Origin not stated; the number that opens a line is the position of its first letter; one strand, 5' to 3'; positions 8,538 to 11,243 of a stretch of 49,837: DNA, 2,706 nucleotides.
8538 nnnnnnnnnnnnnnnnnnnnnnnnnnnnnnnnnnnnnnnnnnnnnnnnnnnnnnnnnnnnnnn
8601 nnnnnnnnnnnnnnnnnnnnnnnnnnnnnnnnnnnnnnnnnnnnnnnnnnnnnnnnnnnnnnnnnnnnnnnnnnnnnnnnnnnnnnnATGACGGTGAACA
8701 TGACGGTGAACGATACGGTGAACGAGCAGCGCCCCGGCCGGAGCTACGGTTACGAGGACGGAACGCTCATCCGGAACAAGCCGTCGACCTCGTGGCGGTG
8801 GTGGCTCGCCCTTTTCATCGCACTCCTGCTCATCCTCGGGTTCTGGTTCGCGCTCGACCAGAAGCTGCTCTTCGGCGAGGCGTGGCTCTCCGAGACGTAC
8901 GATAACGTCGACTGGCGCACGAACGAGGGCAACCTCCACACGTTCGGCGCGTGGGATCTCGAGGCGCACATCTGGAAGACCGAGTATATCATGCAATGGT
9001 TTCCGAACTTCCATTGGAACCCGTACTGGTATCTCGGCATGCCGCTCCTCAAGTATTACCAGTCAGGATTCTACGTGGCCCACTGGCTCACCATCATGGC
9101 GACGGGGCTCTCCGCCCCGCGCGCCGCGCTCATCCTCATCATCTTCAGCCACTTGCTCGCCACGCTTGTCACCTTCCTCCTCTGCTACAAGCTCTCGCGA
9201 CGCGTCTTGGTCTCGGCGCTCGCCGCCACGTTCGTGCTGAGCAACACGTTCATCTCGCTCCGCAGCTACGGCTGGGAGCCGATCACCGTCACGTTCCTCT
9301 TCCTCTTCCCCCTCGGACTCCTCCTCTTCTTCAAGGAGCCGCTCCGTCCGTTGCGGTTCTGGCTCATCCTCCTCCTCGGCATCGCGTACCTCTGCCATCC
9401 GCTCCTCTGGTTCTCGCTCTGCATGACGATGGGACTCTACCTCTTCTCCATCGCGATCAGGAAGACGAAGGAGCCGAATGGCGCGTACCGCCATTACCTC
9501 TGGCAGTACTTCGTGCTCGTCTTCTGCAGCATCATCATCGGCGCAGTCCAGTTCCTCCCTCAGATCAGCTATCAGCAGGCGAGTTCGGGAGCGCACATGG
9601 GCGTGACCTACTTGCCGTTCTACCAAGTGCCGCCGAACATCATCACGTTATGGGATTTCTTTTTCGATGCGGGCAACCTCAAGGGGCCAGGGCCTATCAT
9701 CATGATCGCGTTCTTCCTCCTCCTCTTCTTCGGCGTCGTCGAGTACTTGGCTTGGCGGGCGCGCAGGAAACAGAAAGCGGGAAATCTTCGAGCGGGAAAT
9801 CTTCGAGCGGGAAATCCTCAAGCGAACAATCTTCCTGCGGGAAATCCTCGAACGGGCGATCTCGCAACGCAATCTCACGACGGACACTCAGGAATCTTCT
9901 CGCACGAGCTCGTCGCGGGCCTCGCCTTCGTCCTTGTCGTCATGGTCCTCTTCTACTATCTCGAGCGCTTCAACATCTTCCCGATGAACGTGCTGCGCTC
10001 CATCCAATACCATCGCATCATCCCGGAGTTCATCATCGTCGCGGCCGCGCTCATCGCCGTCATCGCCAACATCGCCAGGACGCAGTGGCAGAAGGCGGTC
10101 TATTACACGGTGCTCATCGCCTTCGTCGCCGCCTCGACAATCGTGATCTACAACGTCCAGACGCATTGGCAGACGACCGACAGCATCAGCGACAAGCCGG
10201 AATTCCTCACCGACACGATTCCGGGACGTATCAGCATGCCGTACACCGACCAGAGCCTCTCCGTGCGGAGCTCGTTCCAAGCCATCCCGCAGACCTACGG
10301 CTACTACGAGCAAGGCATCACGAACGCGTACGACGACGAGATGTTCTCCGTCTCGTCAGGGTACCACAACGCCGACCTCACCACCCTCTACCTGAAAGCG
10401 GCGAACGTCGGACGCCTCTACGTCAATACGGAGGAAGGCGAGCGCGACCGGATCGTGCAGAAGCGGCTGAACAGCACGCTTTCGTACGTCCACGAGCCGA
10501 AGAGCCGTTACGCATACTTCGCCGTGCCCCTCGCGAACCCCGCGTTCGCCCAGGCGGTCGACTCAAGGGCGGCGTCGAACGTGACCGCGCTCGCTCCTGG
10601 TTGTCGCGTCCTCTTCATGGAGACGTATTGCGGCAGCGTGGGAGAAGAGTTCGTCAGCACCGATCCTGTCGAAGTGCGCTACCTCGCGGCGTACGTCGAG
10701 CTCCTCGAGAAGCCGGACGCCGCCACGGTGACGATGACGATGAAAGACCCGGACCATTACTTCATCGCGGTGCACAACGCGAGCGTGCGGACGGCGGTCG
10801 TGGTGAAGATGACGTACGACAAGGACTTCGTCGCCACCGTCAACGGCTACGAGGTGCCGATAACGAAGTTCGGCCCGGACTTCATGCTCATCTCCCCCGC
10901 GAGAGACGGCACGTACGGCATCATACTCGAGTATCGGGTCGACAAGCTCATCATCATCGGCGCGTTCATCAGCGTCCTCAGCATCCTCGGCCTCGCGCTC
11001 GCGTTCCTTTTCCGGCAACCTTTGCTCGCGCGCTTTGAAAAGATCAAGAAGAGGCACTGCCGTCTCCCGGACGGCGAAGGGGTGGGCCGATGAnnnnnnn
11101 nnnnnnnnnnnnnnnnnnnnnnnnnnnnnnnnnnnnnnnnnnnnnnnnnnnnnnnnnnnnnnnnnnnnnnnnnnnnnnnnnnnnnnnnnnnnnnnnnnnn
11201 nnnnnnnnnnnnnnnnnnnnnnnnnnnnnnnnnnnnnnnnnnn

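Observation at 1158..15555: Archaeal-type beta-glucan (cellulose-like) synthesis and remodelling cluster combined with a three-component GtrB/GtrA/YfhO-type glycosylation module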

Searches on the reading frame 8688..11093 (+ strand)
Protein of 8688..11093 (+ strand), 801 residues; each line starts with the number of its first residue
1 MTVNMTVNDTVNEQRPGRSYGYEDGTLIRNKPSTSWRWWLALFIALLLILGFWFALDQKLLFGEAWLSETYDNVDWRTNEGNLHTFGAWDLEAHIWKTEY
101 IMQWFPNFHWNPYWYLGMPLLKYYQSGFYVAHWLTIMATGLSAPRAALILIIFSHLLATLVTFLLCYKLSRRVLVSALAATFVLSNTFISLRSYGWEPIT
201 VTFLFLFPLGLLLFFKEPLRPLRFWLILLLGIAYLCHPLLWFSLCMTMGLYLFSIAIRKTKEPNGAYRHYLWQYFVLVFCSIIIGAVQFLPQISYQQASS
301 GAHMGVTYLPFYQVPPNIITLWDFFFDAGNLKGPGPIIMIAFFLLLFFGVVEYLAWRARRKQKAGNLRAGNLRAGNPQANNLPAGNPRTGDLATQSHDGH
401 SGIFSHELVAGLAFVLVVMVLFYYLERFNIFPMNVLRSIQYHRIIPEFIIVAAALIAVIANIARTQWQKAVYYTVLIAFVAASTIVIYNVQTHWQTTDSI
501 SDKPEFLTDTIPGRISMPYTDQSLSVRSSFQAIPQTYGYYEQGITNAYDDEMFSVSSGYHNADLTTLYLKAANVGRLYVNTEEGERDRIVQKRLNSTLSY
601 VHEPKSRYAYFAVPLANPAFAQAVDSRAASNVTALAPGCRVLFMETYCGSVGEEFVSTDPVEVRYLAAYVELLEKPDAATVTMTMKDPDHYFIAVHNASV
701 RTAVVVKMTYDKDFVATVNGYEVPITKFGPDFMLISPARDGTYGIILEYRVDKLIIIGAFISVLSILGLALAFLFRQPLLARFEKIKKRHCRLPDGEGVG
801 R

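Call 3: search_protein_families(library=pfam, proteins=[window:8688-11093:+], max_evalue=0.01)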
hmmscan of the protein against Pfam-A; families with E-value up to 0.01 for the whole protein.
window:8688-11093:+ (801 aa): 0 families

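Call 4: search_protein_families(library=ncbifam, proteins=[window:8688-11093:+], max_evalue=0.01)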
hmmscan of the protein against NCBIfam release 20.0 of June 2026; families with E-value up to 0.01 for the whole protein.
window:8688-11093:+ (801 aa): 0 families

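Call 14: search_solved_structures(query=window:8688-11093:+, max_evalue=1)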
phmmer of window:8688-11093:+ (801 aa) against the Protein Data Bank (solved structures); distinct sequences matched with E-value up to 1: 0.

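Call 17: search_protein_families(library=pfam, proteins=[window:8688-11093:+], max_evalue=10)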
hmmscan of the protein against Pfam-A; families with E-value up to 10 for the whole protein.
window:8688-11093:+ (801 aa): 0 families

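Call 20: find_homologous_proteins(query=window:8688-11093:+, max_evalue=0.001)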
Query window:8688-11093:+ (801 aa): 102 proteins with E <= 0.001 among 8000 candidates.
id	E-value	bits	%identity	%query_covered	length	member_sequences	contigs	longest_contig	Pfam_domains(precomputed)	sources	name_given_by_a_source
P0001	0.0e+0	1851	100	100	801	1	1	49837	-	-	-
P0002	0.0e+0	1377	76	97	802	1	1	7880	-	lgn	-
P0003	0.0e+0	1236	70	97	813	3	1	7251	-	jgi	jgi:hypothetical protein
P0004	0.0e+0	1228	69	98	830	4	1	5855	-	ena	-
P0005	0.0e+0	1194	69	98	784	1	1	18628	-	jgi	jgi:hypothetical protein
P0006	0.0e+0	1187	68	96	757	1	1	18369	-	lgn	-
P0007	0.0e+0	1120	63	97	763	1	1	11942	-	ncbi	-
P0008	0.0e+0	1119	62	100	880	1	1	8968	-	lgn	-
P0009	0.0e+0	1099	64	96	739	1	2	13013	-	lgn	-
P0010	0.0e+0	1092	65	93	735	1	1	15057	-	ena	-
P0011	0.0e+0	1062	61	96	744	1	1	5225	-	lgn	-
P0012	0.0e+0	1049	61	96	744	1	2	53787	-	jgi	jgi:hypothetical protein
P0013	0.0e+0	1044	62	96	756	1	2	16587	-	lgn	-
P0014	0.0e+0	1044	60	96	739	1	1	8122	-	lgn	-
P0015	0.0e+0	1044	62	95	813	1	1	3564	-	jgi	jgi:hypothetical protein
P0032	0.0e+0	1011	59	98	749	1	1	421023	-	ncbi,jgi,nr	ncbi:hypothetical protein C4573_07375 [Candidatus Woesearchaeota archaeon]|nr:MAG: hypothetical prot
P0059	1.3e-272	925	54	94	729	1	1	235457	-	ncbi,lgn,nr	ncbi:MAG: hypothetical protein Q7S27_00820 [Nanoarchaeota archaeon]|nr:hypothetical protein [Nanoarc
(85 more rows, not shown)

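Call 22: find_encoding_contigs(protein=P0032, flank=10000, max_places=2)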
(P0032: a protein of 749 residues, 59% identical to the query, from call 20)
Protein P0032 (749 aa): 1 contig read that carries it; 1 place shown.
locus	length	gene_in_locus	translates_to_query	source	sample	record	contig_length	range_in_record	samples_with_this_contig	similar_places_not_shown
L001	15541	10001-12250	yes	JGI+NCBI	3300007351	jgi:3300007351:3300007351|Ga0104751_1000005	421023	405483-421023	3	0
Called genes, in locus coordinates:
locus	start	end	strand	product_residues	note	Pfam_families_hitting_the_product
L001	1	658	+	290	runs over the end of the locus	-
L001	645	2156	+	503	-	-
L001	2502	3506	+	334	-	PF00535:Glycos_transf_2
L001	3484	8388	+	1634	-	-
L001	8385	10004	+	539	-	PF00535:Glycos_transf_2, PF13641:Glyco_tranf_2_3, PF13506:Glyco_transf_21 (weak), PF13632:Glyco_trans_2_3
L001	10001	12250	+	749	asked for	-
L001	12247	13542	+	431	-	PF01270:Glyco_hydro_8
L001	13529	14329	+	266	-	PF00483:NTP_transferase, PF12804:NTP_transf_3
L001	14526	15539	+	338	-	?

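Call 23: find_encoding_contigs(protein=P0059, flank=10000, max_places=2)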
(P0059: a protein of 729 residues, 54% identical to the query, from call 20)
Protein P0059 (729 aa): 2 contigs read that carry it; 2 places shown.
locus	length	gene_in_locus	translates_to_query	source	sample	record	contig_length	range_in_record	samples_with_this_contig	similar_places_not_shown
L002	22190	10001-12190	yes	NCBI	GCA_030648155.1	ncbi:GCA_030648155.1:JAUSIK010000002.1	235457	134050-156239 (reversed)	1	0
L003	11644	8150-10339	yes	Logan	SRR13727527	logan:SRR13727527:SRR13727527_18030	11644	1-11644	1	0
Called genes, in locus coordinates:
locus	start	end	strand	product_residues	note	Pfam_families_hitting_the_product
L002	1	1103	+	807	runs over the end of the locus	-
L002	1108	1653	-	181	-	PF01202:SKI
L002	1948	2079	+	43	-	-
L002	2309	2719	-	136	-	PF00011:HSP20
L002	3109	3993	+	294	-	PF00535:Glycos_transf_2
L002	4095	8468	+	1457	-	PF04138:GtrA_DPMS_TM, PF02927:CelD_N, PF08308:PEGA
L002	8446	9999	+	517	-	PF00535:Glycos_transf_2, PF13641:Glyco_tranf_2_3, PF13506:Glyco_transf_21, PF13632:Glyco_trans_2_3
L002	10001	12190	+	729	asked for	-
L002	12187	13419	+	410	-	PF01270:Glyco_hydro_8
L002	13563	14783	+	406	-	PF00589:Phage_integrase (weak)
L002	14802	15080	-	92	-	-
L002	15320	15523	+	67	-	-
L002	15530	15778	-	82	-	-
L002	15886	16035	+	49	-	-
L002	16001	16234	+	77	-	-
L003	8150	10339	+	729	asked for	-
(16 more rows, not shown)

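Call 29: search_protein_families(library=pfam, alignment_id=A1, max_evalue=1)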
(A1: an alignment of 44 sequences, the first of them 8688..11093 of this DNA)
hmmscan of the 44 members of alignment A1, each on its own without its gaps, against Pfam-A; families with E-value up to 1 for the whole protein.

A. member 1, window:8688-11093:+ (801 aa): 0 families

B. families by the number of members that match (of 44 scanned): 23 families
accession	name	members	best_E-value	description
PF20176.3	DUF6541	2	0.2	Family of unknown function (DUF6541)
PF16658.11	RF3_C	1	0.015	Class II release factor RF3, C-terminal domain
PF09446.15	VMA21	1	0.021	VMA21-like domain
PF09501.15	Bac_small_YrzI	1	0.029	Probable sporulation protein (Bac_small_yrzI)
PF04911.17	ATP-synt_J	1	0.03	ATP synthase j chain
PF04008.19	Adenosine_kin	1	0.03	Adenosine specific kinase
PF10183.14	ESSS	1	0.04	ESSS subunit of NADH:ubiquinone oxidoreductase (complex I)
PF08592.16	Anthrone_oxy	1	0.043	Anthrone oxygenase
PF06691.16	DUF1189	1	0.057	Protein of unknown function (DUF1189)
PF16020.10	Deltameth_res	1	0.06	Deltamethrin resistance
PF19778.5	RE_endonuc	1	0.081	Endonuclease domain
PF00475.24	IGPD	1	0.085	Imidazoleglycerol-phosphate dehydratase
PF07438.16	DUF1514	1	0.096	Protein of unknown function (DUF1514)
PF14494.11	DUF4436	1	0.13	Domain of unknown function (DUF4436)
PF04805.17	Pox_E10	1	0.15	E10-like protein conserved region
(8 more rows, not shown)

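Call 30: find_related_loci(query=A1, collection=genome_contigs, flank=10000)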
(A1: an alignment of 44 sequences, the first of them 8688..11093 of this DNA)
Query A1 (801 aa) in genome_contigs; peptide patterns used: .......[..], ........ (x = any residue, [..] = any of these).
53 stretches matched a pattern; 27 encode a relative of the query (tblastn E <= 1e-3); 25 distinct loci.
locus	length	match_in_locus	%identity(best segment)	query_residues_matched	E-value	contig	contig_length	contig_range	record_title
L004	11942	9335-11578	64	18-777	0e+0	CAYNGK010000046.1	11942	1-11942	MAG TPA_asm: uncultured Methanosarcinales archaeon isolate SRP342105_co1_174 genome assembly, contig: NODE_7320_length_1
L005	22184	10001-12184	60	17-781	0e+0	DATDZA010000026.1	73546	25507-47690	MAG TPA_asm: Candidatus Nanoarchaeia archaeon isolate SMAG_U8179 k141_378889, whole genome shotgun sequence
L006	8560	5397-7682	58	19-798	0e+0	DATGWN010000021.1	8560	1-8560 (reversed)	MAG TPA_asm: Acidobacteriota bacterium isolate SMAG_U10583 k141_231488, whole genome shotgun sequence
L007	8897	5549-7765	61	20-774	0e+0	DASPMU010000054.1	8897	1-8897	MAG TPA_asm: Alphaproteobacteria bacterium isolate SMAG_U12101 k141_201165, whole genome shotgun sequence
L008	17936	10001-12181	61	18-777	0e+0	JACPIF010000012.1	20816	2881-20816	MAG: Candidatus Woesearchaeota archaeon isolate NC_groundwater_433_Ag_B-0.1um_44_11 GD18-4_B1_scaffold_1218170, whole ge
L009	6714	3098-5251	61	18-776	0e+0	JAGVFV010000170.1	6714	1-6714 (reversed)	MAG: archaeon isolate DeMMO2_30 c_000000106450, whole genome shotgun sequence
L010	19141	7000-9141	61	18-764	0e+0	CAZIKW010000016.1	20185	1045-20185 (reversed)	MAG TPA_asm: uncultured Methanosarcinales archaeon isolate SRP278252_co1_207 genome assembly, contig: NODE_4438_length_2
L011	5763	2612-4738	59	19-758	0e+0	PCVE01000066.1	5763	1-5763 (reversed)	MAG: Candidatus Woesearchaeota archaeon CG11_big_fil_rev_8_21_14_0_20_43_8 CG11_8_21_14_0.20_scaffold_10188_c, whole gen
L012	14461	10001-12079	59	19-762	0e+0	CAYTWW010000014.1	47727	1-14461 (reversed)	MAG TPA_asm: uncultured Methanosarcinales archaeon isolate SRP167436_co1_14 genome assembly, contig: NODE_921_length_477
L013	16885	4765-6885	55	18-765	0e+0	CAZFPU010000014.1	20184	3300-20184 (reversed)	MAG TPA_asm: uncultured Methanosarcinales archaeon isolate binchicken_co248_65 genome assembly, contig: NODE_2800_length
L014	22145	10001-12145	54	32-784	0e+0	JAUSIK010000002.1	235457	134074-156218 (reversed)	MAG: Nanoarchaeota archaeon isolate E14_metabat.bin.238 E14_k141_1620906, whole genome shotgun sequence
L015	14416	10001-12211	56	20-787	0e+0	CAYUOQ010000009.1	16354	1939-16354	MAG TPA_asm: uncultured Methanosarcinales archaeon isolate SRP269290_co3_865 genome assembly, contig: NODE_3871_length_1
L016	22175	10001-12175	54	20-797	0e+0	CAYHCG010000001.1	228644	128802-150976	MAG TPA_asm: Candidatus Woesearchaeota archaeon isolate ERP119705_co10_239 genome assembly, contig: NODE_9_length_228644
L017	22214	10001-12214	57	18-788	0e+0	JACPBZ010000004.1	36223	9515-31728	MAG: Candidatus Woesearchaeota archaeon isolate NC_groundwater_270_Ag_S-0.2um_49_8 S5_GD2017_2_S2_scaffold_645, whole ge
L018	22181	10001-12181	55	13-776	0e+0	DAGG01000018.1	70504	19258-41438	MAG TPA_asm: Candidatus Woesearchaeota archaeon UBA525 UBA525_contig_373, whole genome shotgun sequence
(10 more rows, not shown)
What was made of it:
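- The taxon labels are those given by the MAG depositors, and a few are inconsistent (Acidobacteriota, Alphaproteobacteria, Methanosarcinales) (call 30).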

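Call 39: predict_structure(alignment_id=A1)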
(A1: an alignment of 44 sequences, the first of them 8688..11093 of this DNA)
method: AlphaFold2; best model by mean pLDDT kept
length: 801 residues; sequences in the alignment: 44
mean_pLDDT: 86.4   pTM: 0.88
mean pLDDT of the five models: 86.4, 85.5, 84.9, 82.2, 81.9
residues with pLDDT >= 90: 526; 70-90: 150; 50-70: 67; < 50: 58
segments of 3 or more residues with pLDDT < 50: 1-15, 301-312, 385-399, 790-801
pLDDT, mean of each block of 10 residues (from residue 1): 38 59 90 92 97 97 95 70 82 96 97 93 92 98 98 98 98 97 93 88 98 96 95 94 96 90 78 96 95 74 43 64 84 87 96 91 80 54 48 45 86 96 81 58 87 97 93 95 91 94 94 93 93 86 77 87 95 97 92 95 94 97 98 90 68 65 94 96 98 98 97 96 96 97 98 94 97 85 62 40 35
secondary structure, 60 per line:
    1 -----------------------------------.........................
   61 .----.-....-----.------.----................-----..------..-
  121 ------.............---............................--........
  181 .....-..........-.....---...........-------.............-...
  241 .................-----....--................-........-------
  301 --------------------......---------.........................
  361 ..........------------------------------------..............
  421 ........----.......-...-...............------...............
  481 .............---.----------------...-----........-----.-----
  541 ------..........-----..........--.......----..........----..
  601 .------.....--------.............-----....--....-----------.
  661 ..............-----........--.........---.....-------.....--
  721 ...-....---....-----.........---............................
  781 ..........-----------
elements in order (helices of 4 or more, strands of 3 or more residues): H36-61 H68-71 H89-104 H127-139 H143-170 H173-185 H187-196 H198-202 H206-216 H224-236 H238-257 H263-266 H269-284 H286-293 H321-326 H336-370 H407-428 H433-439 H445-459 H466-493 E514-516 H522-529 H547-556 H562-571 E574-580 H585-594 E599-601 E608-612 E621-625 H626-633 E639-642 E645-648 H660-674 E680-687 E690-698 E702-706 E714-718 E721-723 E725-728 E732-735 E741-749 H753-790
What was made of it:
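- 8688..11093 (+): g4: GT-C-fold integral membrane glycosyltransferase candidate (801 aa). About 13 TM helices, a long first external loop, an extracellular alpha/beta plus beta-sandwich domain (aa ~495-750) and a C-terminal TM helix. It founds a family restricted to Woesearchaeota/Nanoarchaeia. AF2 model: pLDDT 86.4, pTM 0.88 (call 39).
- On GT-C fold glycosyltransferases (Pfam clan CL0111): AF2 model with pLDDT 86 and pTM 0.88 (call 39).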

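Call 42: fold_search(model_id=the predicted structure, library=pdb)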
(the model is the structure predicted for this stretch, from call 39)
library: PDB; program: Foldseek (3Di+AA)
matches with E <= 10: 314; with E <= 0.001: 21
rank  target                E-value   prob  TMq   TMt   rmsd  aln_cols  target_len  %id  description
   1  3wak                  5.6e-06  1.00  0.35  0.33  23.9       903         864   12  Crystal structure of the Archaeoglobus fulgidus oligosaccharyltransferase (O29867_ARCFU) in the apo form (released 2013-10-30)
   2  6w98_A                8.3e-06  1.00  0.40  0.27  20.8       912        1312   12  Single-Particle Cryo-EM Structure of Arabinofuranosyltransferase AftD from Mycobacteria (released 2020-05-13)
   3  7e9s_A                1.6e-05  1.00  0.34  0.32  21.7       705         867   13  Archaeal oligosaccharyltransferase AglB from Archaeoglobus fulgidus in complex with an inhibitory peptide and a dolich (released 2021-09-08)
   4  7oci_F                2.2e-05  1.00  0.42  0.51   9.7       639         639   10  Cryo-EM structure of yeast Ost6p containing oligosaccharyltransferase complex (released 2022-02-16)
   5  8if8_B                2.2e-05  1.00  0.34  0.42   9.1       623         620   13  Arabinosyltransferase AftA (released 2023-05-31)
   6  9n9j_I                2.4e-05  1.00  0.35  0.39  19.4       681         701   11  Structure of a GRP94 folding intermediate engaged with a CCDC134- and FKBP11-bound secretory translocon (released 2025-11-19)
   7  8b6l_I                3.0e-05  1.00  0.38  0.43  18.8       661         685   12  Subtomogram average of the human Sec61-TRAP-OSTA-translocon (released 2022-12-07)
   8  6wby                  3.0e-05  1.00  0.39  0.27  21.0       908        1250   10  Single-Particle Cryo-EM Structure of Arabinofuranosyltransferase AftD from Mycobacteria, Mutant R1389S Class 2 (released 2020-05-13)
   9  6ezn_F                3.7e-05  1.00  0.38  0.45  12.3       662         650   10  Cryo-EM structure of the yeast oligosaccharyltransferase (OST) complex (released 2018-01-17)
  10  6s7o_A                5.7e-05  1.00  0.38  0.45  19.8       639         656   11  Cryo-EM structure of human oligosaccharyltransferase complex OST-A (released 2019-12-18)
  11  8age_A                7.3e-05  1.00  0.40  0.48   9.6       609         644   11  Structure of yeast oligosaccharylransferase complex with acceptor peptide bound (released 2022-12-07)
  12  8agc_A                8.0e-05  1.00  0.36  0.41  20.8       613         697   12  Structure of yeast oligosaccharylransferase complex with lipid-linked oligosaccharide and non-acceptor peptide bound (released 2022-12-07)
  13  3waj                  8.0e-05  1.00  0.35  0.35  17.1       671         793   12  Crystal structure of the Archaeoglobus fulgidus oligosaccharyltransferase (O29867_ARCFU) complex with Zn and sulfate (released 2013-10-30)
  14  8if8_C                8.3e-05  1.00  0.35  0.44   8.5       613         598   14  Arabinosyltransferase AftA (released 2023-05-31)
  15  6wbx                  1.6e-04  1.00  0.40  0.28  21.6       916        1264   10  Single-Particle Cryo-EM Structure of Arabinofuranosyltransferase AftD from Mycobacteria, Mutant R1389S Class 1 (released 2020-05-13)
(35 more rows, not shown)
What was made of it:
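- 8688..11093 (+): Foldseek top 29 hits are all GT-C, including AglB, AftD, STT3, AftA, PglB, DPY19 and ArnT (call 42).
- On GT-C fold glycosyltransferases (Pfam clan CL0111): The 29 best PDB matches are all GT-C (call 42).
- Checked: Its predicted structure is nevertheless GT-C; the top 29 PDB hits are all GT-C (calls 39, 42).
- The Foldseek TM-scores for g4 are modest (0.34-0.42), although all 29 top hits are of one fold class (call 42). AftD, AftA and ArnT, which modify polysaccharides or lipids, score equally well (call 42).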

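Call 69: search_protein_representatives(alignment_id=A1)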
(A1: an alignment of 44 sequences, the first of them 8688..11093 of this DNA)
Query: 44 sequences, 741 profile positions. Proteins with E-value up to 0.001 (for the whole library): 602; up to 1e-10: 115; up to 1e-30: 19. The best 150 are listed.
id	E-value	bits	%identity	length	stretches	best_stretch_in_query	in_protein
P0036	0.0e+00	1223.5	-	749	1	4-739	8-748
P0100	2.4e-233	792.9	-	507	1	232-740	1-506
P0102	3.4e-219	746.1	-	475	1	4-487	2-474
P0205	2.9e-169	581.1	-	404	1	341-740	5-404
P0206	3.9e-121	421.9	-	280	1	5-267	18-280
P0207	5.9e-121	421.3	-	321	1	3-252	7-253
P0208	3.7e-100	352.6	-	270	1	475-740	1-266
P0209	3.5e-88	313.0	-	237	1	501-740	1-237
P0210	2.5e-72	260.6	-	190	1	4-164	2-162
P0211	3.8e-67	243.4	-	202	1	542-740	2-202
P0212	1.1e-62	228.6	-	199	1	544-739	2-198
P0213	8.1e-58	212.6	-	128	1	57-184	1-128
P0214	4.9e-55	203.4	-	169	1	3-122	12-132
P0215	4.7e-46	173.7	-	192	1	596-741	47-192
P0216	2.5e-42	161.4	-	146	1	573-693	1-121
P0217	1.8e-35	138.7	-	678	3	615-725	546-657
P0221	7.0e-29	116.9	-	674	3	613-724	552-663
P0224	7.0e-28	113.6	-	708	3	610-726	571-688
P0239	2.2e-20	88.8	-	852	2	618-727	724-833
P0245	2.0e-18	82.3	-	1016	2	78-244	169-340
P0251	4.2e-17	78.0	-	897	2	74-240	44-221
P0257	1.9e-15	72.5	-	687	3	305-583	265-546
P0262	5.4e-15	71.0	-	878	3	80-236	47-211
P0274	3.4e-14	68.4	-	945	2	76-261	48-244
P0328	6.2e-10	54.3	-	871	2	76-497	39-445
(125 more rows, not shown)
